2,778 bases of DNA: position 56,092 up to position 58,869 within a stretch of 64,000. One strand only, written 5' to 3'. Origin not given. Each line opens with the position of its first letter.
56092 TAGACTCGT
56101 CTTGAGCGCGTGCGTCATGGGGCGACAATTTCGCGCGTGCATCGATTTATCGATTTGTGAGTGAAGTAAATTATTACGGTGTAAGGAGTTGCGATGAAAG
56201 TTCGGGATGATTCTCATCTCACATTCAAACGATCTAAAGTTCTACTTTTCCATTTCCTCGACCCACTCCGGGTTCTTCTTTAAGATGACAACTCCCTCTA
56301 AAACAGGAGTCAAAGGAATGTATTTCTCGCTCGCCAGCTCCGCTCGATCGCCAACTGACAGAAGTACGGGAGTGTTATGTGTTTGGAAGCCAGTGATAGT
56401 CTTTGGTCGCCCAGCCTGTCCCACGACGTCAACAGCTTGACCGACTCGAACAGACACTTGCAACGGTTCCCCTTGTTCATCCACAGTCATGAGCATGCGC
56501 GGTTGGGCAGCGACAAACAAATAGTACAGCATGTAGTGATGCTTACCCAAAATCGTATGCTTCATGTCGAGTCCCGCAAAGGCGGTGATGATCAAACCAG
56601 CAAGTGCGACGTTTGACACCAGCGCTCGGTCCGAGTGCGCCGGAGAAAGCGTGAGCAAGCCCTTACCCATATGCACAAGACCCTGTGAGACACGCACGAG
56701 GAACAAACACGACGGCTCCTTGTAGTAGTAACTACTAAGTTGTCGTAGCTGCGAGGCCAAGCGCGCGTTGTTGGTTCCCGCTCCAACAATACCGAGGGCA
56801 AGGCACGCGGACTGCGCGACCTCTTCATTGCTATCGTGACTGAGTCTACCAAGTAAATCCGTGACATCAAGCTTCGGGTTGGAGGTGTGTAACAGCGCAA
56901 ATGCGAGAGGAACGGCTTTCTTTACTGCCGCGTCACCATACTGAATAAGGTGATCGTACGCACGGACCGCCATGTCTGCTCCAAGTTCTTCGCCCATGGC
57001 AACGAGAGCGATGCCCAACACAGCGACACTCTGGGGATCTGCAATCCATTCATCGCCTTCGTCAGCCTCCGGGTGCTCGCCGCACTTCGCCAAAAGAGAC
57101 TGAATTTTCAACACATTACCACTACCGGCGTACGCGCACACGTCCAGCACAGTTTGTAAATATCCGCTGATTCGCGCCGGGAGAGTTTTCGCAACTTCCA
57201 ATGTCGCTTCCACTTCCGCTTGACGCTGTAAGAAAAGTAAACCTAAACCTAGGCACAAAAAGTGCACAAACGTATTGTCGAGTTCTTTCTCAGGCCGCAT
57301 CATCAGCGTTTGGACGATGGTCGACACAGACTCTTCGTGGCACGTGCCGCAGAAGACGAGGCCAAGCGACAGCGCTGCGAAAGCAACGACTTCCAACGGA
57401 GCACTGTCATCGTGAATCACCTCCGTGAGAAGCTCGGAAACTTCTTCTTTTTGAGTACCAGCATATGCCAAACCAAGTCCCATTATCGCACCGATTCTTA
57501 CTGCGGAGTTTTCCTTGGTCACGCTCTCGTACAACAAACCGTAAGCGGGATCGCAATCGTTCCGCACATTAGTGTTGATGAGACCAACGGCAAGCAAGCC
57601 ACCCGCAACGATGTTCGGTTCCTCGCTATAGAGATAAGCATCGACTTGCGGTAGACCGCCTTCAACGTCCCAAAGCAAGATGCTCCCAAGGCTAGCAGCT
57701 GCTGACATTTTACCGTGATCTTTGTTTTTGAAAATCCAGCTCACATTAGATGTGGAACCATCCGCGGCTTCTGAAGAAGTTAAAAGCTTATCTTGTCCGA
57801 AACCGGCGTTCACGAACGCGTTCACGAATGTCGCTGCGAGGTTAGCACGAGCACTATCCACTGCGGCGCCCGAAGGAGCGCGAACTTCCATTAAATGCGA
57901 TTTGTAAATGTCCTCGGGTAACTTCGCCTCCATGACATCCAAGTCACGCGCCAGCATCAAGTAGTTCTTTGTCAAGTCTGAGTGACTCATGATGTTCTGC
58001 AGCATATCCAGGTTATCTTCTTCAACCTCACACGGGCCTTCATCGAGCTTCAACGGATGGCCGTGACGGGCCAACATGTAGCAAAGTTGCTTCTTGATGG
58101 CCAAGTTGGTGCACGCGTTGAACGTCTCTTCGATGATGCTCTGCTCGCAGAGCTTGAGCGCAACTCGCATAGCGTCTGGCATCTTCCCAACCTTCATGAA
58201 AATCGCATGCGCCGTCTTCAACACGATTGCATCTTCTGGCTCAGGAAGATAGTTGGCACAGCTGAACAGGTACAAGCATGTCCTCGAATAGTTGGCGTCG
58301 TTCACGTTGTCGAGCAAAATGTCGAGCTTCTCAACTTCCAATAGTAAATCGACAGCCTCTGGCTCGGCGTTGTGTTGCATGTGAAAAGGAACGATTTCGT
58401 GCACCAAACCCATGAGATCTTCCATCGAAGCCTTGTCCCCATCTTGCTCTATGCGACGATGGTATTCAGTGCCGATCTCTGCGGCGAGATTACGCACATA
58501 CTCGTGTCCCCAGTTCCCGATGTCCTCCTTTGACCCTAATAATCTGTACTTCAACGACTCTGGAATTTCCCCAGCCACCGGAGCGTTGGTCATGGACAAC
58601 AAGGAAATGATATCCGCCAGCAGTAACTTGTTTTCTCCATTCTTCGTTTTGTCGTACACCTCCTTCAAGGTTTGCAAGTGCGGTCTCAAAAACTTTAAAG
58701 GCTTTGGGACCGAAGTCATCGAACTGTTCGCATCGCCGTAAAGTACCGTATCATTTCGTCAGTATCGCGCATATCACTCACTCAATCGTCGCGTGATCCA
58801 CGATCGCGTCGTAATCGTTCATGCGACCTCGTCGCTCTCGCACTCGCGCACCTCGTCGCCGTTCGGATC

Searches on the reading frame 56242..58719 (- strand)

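Call 50: search_protein_families(library=pfam, proteins=[window:56242-58719:-], max_evalue=0.0001)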
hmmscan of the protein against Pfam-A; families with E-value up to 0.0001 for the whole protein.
window:56242-58719:- (825 aa): 4 families
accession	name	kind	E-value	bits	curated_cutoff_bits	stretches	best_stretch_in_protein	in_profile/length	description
PF17781.7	RPN1_RPN2_N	-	4.1e-105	352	22.4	1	1-276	34-300/301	RPN1 N-terminal domain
PF18051.6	RPN1_C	-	1.7e-31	108.5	26.1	1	766-819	1-54/54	26S proteasome non-ATPase regulatory subunit RPN1 C-terminal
PF01851.28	PC_rep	-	1e-23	82.9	21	2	637-668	1-32/35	Proteasome/cyclosome repeat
PF13646.12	HEAT_2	-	4.2e-08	33.8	27.7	0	400-455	9-58/88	HEAT repeats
